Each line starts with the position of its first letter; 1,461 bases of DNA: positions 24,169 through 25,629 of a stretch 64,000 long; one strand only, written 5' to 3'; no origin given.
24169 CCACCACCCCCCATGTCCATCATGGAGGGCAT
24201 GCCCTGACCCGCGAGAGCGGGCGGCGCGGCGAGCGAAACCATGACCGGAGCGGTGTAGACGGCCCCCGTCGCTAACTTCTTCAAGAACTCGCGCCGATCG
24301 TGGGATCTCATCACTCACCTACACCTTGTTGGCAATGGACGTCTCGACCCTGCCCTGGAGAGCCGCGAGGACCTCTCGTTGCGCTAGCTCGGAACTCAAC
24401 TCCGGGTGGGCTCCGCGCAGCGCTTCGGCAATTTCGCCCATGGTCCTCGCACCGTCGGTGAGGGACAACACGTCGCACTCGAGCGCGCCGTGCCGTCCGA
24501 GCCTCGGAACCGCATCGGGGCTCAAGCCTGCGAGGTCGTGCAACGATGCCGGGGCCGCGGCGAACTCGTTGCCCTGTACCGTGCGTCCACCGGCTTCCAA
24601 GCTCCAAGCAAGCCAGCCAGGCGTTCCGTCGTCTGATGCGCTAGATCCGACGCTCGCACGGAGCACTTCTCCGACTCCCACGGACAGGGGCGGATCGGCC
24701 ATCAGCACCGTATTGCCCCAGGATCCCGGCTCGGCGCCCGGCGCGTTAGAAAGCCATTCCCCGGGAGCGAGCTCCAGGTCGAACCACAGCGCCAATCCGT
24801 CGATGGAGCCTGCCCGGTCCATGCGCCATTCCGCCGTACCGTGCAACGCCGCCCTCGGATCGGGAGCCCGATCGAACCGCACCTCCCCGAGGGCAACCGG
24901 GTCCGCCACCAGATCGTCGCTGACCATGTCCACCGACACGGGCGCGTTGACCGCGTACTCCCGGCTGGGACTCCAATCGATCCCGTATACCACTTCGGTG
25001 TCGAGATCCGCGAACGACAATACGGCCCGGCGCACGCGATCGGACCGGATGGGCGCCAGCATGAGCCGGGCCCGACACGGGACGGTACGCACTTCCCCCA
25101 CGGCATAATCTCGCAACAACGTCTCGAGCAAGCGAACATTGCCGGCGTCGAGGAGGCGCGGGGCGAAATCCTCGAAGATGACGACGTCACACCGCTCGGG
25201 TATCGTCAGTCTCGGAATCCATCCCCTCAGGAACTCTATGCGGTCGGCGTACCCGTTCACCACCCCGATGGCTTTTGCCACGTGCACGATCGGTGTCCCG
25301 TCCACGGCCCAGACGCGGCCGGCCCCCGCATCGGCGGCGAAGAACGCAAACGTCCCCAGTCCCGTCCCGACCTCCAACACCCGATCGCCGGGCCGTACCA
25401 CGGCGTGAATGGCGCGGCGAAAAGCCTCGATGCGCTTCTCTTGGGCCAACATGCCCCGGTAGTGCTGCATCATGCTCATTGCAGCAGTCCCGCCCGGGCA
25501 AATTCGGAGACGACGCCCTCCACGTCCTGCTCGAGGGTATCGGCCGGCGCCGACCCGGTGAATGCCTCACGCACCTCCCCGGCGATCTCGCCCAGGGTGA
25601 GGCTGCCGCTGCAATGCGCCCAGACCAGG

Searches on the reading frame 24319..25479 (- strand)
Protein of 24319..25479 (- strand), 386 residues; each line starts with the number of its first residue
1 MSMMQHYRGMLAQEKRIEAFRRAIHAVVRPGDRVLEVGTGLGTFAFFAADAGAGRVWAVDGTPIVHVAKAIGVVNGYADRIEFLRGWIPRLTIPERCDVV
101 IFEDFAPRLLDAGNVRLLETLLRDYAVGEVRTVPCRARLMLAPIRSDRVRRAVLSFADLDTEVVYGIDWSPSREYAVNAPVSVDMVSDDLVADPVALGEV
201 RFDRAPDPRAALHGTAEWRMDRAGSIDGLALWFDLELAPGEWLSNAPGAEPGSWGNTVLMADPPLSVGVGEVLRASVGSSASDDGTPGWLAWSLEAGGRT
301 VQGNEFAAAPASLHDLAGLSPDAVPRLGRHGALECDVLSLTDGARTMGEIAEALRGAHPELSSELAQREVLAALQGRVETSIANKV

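Call 3: search_protein_families(library=pfam, proteins=[window:24319-25479:-], max_evalue=0.01)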
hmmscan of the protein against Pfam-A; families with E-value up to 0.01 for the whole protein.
window:24319-25479:- (386 aa): 5 families
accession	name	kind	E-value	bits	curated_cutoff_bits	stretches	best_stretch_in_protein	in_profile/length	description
PF22528.1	PRMT_C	-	5.7e-09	36.6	27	1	137-278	3-142/164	Arginine methyltransferase oligomerization subdomain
PF13649.12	Methyltransf_25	-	0.00032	21.8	27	1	34-102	1-70/97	Methyltransferase domain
PF06325.19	PrmA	-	0.002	18.1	22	1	23-101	154-231/296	Ribosomal protein L11 methyltransferase (PrmA)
PF13489.12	Methyltransf_23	-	0.0086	16.3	27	0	13-66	2-57/164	Methyltransferase domain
PF13847.12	Methyltransf_31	-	0.0092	16.1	27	0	30-103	3-81/145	Methyltransferase domain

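Call 4: search_protein_families(library=ncbifam, proteins=[window:24319-25479:-], max_evalue=0.01)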
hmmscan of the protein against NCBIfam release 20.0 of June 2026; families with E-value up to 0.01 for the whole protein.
window:24319-25479:- (386 aa): 3 families
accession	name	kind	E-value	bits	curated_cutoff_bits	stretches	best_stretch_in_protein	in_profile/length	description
NF043040.1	corrin_prot_MT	hypoth_equivalog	1.2e-06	28.1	180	1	15-88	25-99/216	corrinoid protein-associated methyltransferase CpaM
NF001790.0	PRK00517.3-3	equivalog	4.4e-06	26.2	269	1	23-89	115-180/262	50S ribosomal protein L11 methyltransferase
NF008823.0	PRK11873.1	subfamily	0.00012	21.7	263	1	26-101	73-151/272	arsenite methyltransferase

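Call 8: find_homologous_proteins(query=window:24319-25479:-)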
Query window:24319-25479:- (386 aa): 198 proteins with E <= 0.001 among 8000 candidates; the best 120 are listed.
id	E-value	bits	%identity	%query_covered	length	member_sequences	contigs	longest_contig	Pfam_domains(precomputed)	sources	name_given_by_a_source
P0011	4.5e-252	854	100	100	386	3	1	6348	PF22528.2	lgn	-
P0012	5.5e-210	715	83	100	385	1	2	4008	PF22528.2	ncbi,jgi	jgi:hypothetical protein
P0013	1.6e-204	697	80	100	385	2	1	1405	PF13649.13,PF22528.2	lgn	-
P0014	5.8e-143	495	59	100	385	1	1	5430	-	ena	-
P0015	1.0e-128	448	86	61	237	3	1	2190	-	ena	-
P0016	3.6e-128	446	58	97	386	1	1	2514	-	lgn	-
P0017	1.1e-125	438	55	97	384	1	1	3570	-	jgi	jgi:SAM-dependent methyltransferase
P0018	1.3e-121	424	54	99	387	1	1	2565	PF06325.20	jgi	jgi:SAM-dependent methyltransferase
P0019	1.9e-121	424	54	98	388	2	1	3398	PF22528.2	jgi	jgi:hypothetical protein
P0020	1.1e-120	421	54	99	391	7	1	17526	-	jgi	jgi:hypothetical protein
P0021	4.9e-119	416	55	98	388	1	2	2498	PF06325.20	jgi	jgi:protein arginine N-methyltransferase 1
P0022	2.2e-118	414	55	98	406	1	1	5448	PF22528.2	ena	-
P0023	2.5e-118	414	54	98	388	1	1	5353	PF13847.13,PF06325.20,PF13649.13,PF02475.24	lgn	-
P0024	9.6e-117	408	53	98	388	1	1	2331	PF06325.20,PF13649.13,PF02475.24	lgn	-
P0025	4.2e-116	406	53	98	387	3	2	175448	PF06325.20,PF22528.2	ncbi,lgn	-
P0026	4.5e-116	406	53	100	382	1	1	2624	PF06325.20,PF22528.2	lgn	-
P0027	8.9e-116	405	53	99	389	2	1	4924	PF13847.13,PF06325.20,PF13649.13,PF02475.24,PF22528.2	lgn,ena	-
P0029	2.6e-114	400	52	98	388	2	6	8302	PF06325.20,PF13649.13,PF02475.24,PF22528.2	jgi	jgi:SAM-dependent methyltransferase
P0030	3.7e-114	400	53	98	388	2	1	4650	PF06325.20,PF13649.13,PF02475.24,PF22528.2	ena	-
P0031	5.4e-114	399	52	99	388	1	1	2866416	PF13847.13,PF06325.20,PF13649.13,PF02475.24,PF22528.2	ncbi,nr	ncbi:MAG: class I SAM-dependent methyltransferase [Gemmatimonadota bacterium]|nr:MAG: class I SAM-de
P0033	1.1e-112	395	52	98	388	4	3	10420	PF06325.20,PF13649.13,PF02475.24,PF22528.2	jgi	jgi:SAM-dependent methyltransferase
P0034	2.0e-112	394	53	98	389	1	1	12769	PF06325.20,PF13649.13,PF22528.2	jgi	jgi:protein arginine N-methyltransferase 1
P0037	7.5e-112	392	50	98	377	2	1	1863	PF13847.13,PF06325.20,PF13649.13,PF02475.24,PF22528.2,PF01728.26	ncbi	-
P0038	7.8e-112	392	51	98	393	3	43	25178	PF22528.2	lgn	-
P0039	1.0e-111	392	53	98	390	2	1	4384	PF06325.20,PF13649.13,PF02475.24,PF22528.2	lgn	-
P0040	2.2e-111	391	52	98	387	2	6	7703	PF06325.20,PF13649.13,PF02475.24,PF22528.2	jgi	jgi:SAM-dependent methyltransferase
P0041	3.2e-111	390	51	98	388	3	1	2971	PF22528.2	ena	-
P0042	1.5e-110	388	51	98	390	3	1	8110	PF06325.20,PF22528.2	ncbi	-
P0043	3.1e-110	387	53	97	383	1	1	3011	PF22528.2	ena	-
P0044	4.3e-110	387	52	97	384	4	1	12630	PF06325.20,PF22528.2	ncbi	-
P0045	5.8e-110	386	52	97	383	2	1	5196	PF22528.2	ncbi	-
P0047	9.2e-110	385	51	98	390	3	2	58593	PF17286.8,PF13847.13,PF06325.20,PF22528.2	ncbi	-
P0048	9.9e-110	385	50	98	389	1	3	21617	PF06325.20,PF22528.2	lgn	-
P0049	1.9e-109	384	50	99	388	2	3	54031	PF06325.20,PF13649.13,PF02475.24,PF22528.2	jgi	jgi:SAM-dependent methyltransferase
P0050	2.2e-109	384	51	99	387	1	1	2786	PF17286.8,PF22528.2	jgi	jgi:protein arginine N-methyltransferase 1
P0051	2.3e-109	384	53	99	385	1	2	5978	PF13847.13,PF06325.20,PF13649.13,PF22528.2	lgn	-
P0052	3.6e-109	383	51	98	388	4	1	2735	PF13847.13,PF06325.20,PF13649.13,PF02475.24,PF22528.2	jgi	jgi:hypothetical protein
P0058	1.6e-108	381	52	97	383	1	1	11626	PF22528.2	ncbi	-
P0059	1.9e-108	381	50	100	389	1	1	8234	PF17286.8,PF02475.24,PF22528.2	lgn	-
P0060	2.5e-108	381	53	97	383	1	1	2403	PF22528.2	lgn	-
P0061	5.1e-108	380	50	97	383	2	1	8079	PF22528.2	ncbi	-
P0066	4.6e-107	377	49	98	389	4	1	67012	PF17286.8,PF02475.24,PF22528.2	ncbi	-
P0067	6.6e-107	376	51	97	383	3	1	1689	PF22528.2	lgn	-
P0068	8.4e-107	376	49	98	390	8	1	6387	PF17286.8,PF06325.20,PF02475.24,PF22528.2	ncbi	-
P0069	9.5e-107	376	49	99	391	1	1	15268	PF06325.20,PF13649.13,PF22528.2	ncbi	-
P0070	2.6e-106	374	50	98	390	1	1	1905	PF06325.20,PF02475.24,PF22528.2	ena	-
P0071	5.9e-106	373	48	98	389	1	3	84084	PF22528.2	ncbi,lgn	-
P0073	1.2e-104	369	50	97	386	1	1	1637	PF22528.2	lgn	-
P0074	1.5e-104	368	48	97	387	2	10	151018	PF17286.8,PF22528.2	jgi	jgi:hypothetical protein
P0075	2.0e-104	368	48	97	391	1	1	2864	PF22528.2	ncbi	-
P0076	2.4e-104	368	49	99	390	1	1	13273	PF06325.20,PF22528.2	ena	-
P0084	2.0e-102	361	48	98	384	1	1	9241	PF22528.2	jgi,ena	-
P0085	2.5e-102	361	48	97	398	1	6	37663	PF22528.2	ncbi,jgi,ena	-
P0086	2.6e-102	361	50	98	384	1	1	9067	PF22528.2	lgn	-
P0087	1.8e-101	358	50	97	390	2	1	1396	PF06325.20,PF13649.13,PF22528.2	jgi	-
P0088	3.8e-101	357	47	99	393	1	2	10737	PF22528.2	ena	-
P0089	1.1e-100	356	49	98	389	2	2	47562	PF22528.2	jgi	-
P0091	1.5e-99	352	47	100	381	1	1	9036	PF06325.20,PF02475.24,PF22528.2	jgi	jgi:protein arginine N-methyltransferase 1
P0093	2.2e-98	348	47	98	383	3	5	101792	PF17286.8,PF22528.2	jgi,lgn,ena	jgi:protein arginine N-methyltransferase 1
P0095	4.9e-97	344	54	85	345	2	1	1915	PF22528.2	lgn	-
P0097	1.8e-96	342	48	99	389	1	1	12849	PF22528.2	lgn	-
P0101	3.7e-94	334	47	97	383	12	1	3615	PF06325.20,PF22528.2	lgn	-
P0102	7.2e-94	333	50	89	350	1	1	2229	PF22528.2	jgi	jgi:hypothetical protein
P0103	1.9e-93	332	47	98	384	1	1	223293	PF22528.2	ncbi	-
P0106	1.1e-92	329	48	99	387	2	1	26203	PF22528.2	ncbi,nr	ncbi:MAG TPA: class I SAM-dependent methyltransferase [Gemmatimonadales bacterium]|nr:class I SAM-de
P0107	3.1e-92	328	47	96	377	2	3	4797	PF02475.24,PF22528.2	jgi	-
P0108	4.4e-92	327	49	83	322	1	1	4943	PF22528.2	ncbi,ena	-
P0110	3.2e-91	324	46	99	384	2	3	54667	PF05402.19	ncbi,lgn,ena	ncbi:MAG TPA: hypothetical protein VGA37_11205 [Gemmatimonadales bacterium]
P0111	3.8e-91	324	44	98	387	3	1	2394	PF22528.2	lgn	-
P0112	6.6e-89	317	50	83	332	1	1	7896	PF17286.8,PF22528.2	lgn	-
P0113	1.2e-88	316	46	98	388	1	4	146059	PF13649.13,PF22528.2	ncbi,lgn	-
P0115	3.8e-88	314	47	92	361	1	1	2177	PF22528.2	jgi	-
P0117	2.4e-84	302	46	92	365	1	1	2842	PF13847.13,PF22528.2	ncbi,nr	ncbi:MAG TPA: class I SAM-dependent methyltransferase [Gemmatimonadales bacterium]|nr:class I SAM-de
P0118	3.6e-84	301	47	91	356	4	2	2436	PF22528.2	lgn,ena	-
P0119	1.1e-82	296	48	87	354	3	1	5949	PF22528.2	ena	-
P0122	5.5e-80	287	42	97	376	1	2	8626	PF22528.2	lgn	-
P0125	1.5e-78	283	47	85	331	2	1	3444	PF22528.2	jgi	jgi:hypothetical protein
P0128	1.7e-77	279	43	90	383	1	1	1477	PF22528.2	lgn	-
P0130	4.3e-76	275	46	81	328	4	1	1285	PF06325.20,PF13649.13,PF22528.2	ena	-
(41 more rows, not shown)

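Call 12: find_related_loci(query=A1, collection=genome_contigs, flank=8000)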
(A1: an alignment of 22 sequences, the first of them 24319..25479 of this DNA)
Query A1 (386 aa) in genome_contigs; peptide patterns used: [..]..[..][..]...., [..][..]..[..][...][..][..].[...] (x = any residue, [..] = any of these).
188 stretches matched a pattern; 68 encode a relative of the query (tblastn E <= 1e-3); 68 distinct loci.
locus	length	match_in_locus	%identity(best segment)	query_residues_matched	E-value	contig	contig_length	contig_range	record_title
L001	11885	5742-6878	54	1-381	8e-116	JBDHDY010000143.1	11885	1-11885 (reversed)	MAG: Gemmatimonadota bacterium isolate M8-44_Bin_129 M8-44_Bin_129_scaffold_37459, whole genome shotgun sequence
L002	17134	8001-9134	51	1-381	3e-110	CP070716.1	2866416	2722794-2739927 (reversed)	MAG: Gemmatimonadota bacterium isolate bin486 chromosome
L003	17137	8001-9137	48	1-380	1e-109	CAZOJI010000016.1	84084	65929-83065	MAG TPA_asm: uncultured Gemmatimonadaceae bacterium isolate SRP141376_co2_135 genome assembly, contig: NODE_723_length_8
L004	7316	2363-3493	52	1-380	1e-109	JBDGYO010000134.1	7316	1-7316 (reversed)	MAG: Gemmatimonadota bacterium isolate M3-38_Bin_121 M3-38_Bin_121_scaffold_72776, whole genome shotgun sequence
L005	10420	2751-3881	52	1-380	1e-107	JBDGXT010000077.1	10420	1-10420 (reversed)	MAG: Gemmatimonadota bacterium isolate M3-30_Bin_181 M3-30_Bin_181_scaffold_36241, whole genome shotgun sequence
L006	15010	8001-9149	52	1-378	1e-107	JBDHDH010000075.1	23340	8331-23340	MAG: Gemmatimonadota bacterium isolate M8-32_Bin_209 M8-32_Bin_209_scaffold_9828, whole genome shotgun sequence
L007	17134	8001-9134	51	1-378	4e-106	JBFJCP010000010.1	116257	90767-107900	MAG: Gemmatimonadales bacterium isolate Mix_sand15.2022.01.G.23 k141_3125830_length_116257_cov_18.1303, whole genome sho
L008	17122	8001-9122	48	4-378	2e-105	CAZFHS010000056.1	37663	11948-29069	MAG TPA_asm: uncultured Gemmatimonadaceae bacterium isolate binchicken_co97_465 genome assembly, contig: NODE_4336_lengt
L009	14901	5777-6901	51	1-378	2e-104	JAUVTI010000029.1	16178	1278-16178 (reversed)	MAG: Gemmatimonadales bacterium isolate CSMAG_762 CSMAG_762_k141_2164626_length_16178_cov_6.0000, whole genome shotgun s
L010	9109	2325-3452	48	3-379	7e-104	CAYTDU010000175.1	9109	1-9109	MAG TPA_asm: uncultured Gemmatimonadaceae bacterium isolate binchicken_co334_134 genome assembly, contig: NODE_14325_len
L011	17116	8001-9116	51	3-379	4e-103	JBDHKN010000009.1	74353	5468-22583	MAG: Gemmatimonadota bacterium isolate BHB10-38_Bin_27 BHB10-38_Bin_27_scaffold_700, whole genome shotgun sequence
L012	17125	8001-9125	50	1-378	9e-102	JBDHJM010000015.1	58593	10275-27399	MAG: Gemmatimonadota bacterium isolate BHB10-26_Bin_197 BHB10-26_Bin_197_scaffold_2228, whole genome shotgun sequence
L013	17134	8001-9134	50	1-381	1e-101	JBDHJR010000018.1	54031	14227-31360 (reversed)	MAG: Gemmatimonadota bacterium isolate BHB10-26_Bin_262 BHB10-26_Bin_262_scaffold_1420, whole genome shotgun sequence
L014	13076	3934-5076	49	1-386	1e-101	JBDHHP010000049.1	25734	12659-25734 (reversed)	MAG: Gemmatimonadota bacterium isolate M8-62_Bin_211 M8-62_Bin_211_scaffold_6623, whole genome shotgun sequence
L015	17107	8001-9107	53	6-380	3e-101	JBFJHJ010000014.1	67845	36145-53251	MAG: Gemmatimonadales bacterium isolate Mix_sand16.2022.02.G.53 k141_685536_length_67845_cov_16.1506, whole genome shotg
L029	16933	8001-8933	45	6-318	2e-73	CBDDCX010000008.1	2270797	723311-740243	MAG: Longimicrobiales bacterium isolate 1ca9a963-9358-4986-a9f1-8c59e70a6eca genome assembly, contig: contig_8, whole ge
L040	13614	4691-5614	35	3-313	8e-53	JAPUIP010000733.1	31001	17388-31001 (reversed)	MAG: Candidatus Poribacteria bacterium isolate KW1-S08_28 KW1-S08_28_cg733, whole genome shotgun sequence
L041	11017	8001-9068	35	4-361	6e-51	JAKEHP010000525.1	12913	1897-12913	MAG: Candidatus Methylomirabilota bacterium isolate PMV_7_maxbin.006 PMV_7_maxbin.006.k101_928139, whole genome shotgun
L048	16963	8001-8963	33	2-316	1e-43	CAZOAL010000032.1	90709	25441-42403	MAG TPA_asm: uncultured bacterium isolate SRP119689_co1_304 genome assembly, contig: NODE_234_length_90709_cov_27.633971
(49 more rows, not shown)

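Call 22: search_solved_structures(query=A1, max_evalue=0.01, show_alignments=3)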
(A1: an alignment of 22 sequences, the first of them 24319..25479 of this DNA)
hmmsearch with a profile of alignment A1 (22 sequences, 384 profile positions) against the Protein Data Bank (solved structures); distinct sequences matched with E-value up to 0.01: 83 (the best 60 are shown).
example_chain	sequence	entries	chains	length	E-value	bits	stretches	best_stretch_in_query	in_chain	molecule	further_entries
7nue_A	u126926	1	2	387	9.3e-42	146.3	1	3-303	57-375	Protein arginine N-methyltransferase 6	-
6sq3_A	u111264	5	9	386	9.4e-42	146.3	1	3-302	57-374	Protein arginine N-methyltransferase 6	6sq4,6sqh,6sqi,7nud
7p2r_A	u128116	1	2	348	1.1e-41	146.1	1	3-286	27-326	Protein arginine N-methyltransferase 6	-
6sqk_A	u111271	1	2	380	1.4e-41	145.7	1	3-286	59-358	Protein arginine N-methyltransferase 6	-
4c03_A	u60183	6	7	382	1.5e-41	145.7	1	3-286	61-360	PROTEIN ARGININE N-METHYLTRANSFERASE 6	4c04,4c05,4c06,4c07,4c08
5fqn_A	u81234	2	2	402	1.7e-41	145.4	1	3-286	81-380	PROTEIN ARGININE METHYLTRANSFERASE 6 | PROTEIN ARGININE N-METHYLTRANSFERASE 6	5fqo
5lv4_A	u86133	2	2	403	1.7e-41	145.4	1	3-286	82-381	Protein arginine N-methyltransferase 6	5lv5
4y30_A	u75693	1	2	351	2.8e-41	144.7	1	3-287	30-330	Protein arginine N-methyltransferase 6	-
4y2h_A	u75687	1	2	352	3.1e-41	144.6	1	3-287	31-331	Protein arginine N-methyltransferase 6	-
4hc4_A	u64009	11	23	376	1.1e-40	142.7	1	3-287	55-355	Protein arginine N-methyltransferase 6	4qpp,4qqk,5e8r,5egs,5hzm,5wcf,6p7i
3r0q_C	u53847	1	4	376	6.6e-37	130.3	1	5-300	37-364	Probable protein arginine N-methyltransferase 4.2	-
2fyt_A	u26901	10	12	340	6.2e-35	123.8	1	7-292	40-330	Protein arginine N-methyltransferase 3 | PRMT3 protein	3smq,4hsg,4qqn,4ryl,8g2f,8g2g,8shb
9o6h_A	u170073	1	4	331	1.9e-34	122.3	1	7-272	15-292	Histone-arginine methyltransferase CARM1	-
6izq_A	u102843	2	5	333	1.9e-34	122.2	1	7-272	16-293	Histone-arginine methyltransferase CARM1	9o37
7fai_A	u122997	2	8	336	2e-34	122.2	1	7-272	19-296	Histone-arginine methyltransferase CARM1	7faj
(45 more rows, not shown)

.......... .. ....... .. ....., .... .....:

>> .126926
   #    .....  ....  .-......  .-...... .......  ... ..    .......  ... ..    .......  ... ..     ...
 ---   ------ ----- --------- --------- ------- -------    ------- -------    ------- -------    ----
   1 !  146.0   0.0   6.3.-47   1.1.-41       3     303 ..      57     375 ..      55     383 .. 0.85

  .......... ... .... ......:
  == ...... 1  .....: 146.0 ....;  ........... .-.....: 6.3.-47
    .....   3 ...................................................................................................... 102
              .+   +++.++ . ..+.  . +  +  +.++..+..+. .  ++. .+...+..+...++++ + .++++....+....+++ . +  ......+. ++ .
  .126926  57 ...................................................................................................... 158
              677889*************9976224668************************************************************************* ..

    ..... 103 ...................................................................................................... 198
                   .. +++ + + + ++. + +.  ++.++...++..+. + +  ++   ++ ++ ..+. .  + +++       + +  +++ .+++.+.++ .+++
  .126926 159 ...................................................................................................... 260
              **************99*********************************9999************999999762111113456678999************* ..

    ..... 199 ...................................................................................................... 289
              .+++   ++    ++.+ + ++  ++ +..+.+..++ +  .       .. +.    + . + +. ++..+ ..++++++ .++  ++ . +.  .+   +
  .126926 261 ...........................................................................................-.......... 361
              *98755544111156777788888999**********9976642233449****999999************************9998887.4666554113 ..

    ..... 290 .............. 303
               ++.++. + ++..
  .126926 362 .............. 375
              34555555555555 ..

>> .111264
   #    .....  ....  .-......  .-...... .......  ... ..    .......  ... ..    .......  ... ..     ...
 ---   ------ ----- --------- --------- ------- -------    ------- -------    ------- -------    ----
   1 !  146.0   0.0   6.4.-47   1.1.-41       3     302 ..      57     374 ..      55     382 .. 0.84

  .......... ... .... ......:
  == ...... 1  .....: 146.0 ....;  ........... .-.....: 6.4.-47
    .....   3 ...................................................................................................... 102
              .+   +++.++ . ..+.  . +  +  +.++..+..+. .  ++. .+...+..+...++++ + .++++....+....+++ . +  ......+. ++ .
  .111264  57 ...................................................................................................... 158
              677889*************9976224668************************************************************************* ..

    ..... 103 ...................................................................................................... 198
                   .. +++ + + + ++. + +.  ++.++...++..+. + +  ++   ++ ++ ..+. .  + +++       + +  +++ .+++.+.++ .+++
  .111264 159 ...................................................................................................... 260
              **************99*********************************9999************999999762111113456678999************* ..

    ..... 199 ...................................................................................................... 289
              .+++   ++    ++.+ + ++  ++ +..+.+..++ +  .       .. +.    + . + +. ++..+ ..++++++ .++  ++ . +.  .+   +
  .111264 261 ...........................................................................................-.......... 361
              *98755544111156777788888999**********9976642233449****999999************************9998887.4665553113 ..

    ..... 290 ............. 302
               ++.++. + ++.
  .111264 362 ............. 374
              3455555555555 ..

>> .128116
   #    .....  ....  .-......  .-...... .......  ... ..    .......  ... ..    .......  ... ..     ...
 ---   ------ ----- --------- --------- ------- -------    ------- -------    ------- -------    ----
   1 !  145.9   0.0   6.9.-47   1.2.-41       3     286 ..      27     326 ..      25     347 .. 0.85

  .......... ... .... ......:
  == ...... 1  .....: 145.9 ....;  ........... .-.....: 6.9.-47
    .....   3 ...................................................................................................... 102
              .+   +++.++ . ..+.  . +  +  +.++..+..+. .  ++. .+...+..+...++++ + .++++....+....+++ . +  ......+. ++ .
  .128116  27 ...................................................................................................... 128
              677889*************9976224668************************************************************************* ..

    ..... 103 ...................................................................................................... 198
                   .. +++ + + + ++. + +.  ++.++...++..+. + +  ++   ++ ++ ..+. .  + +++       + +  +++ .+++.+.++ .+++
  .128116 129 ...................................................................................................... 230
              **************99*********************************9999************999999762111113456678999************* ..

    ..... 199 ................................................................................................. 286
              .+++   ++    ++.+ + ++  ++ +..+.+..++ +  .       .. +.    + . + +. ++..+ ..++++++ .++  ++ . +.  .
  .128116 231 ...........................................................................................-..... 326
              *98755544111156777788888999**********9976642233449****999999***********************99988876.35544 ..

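Call 45: predict_structure(alignment_id=A1)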
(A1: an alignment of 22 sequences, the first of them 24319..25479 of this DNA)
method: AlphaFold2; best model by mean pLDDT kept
length: 386 residues; sequences in the alignment: 22
mean_pLDDT: 88.2   pTM: 0.75
mean pLDDT of the five models: 88.2, 88.2, 88.0, 88.0, 86.7
residues with pLDDT >= 90: 227; 70-90: 128; 50-70: 22; < 50: 9
segments of 3 or more residues with pLDDT < 50: 383-386
pLDDT, mean of each block of 10 residues (from residue 1): 84 93 98 96 97 97 92 97 92 95 84 89 96 96 95 83 86 85 90 94 85 92 96 95 90 81 95 94 84 95 74 52 62 89 88 93 91 82 47
secondary structure, 60 per line:
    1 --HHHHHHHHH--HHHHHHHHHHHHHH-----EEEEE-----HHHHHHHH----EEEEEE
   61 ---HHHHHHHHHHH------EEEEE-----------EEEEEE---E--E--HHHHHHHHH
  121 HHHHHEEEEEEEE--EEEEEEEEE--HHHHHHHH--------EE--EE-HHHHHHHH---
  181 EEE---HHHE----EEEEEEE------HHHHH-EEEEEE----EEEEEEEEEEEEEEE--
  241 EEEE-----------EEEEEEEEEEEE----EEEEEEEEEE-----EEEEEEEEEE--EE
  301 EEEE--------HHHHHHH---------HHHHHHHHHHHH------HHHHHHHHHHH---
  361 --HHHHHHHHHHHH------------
elements in order: H3-11 H14-27 E33-37 H43-50 E55-60 H64-74 E81-85 E97-102 H112-125 E126-133 E136-144 H147-154 H170-177 E181-183 E195-201 H208-212 E214-219 E224-238 E241-244 E256-267 E272-281 E287-296 E299-304 H313-319 H329-340 H347-357 H363-374
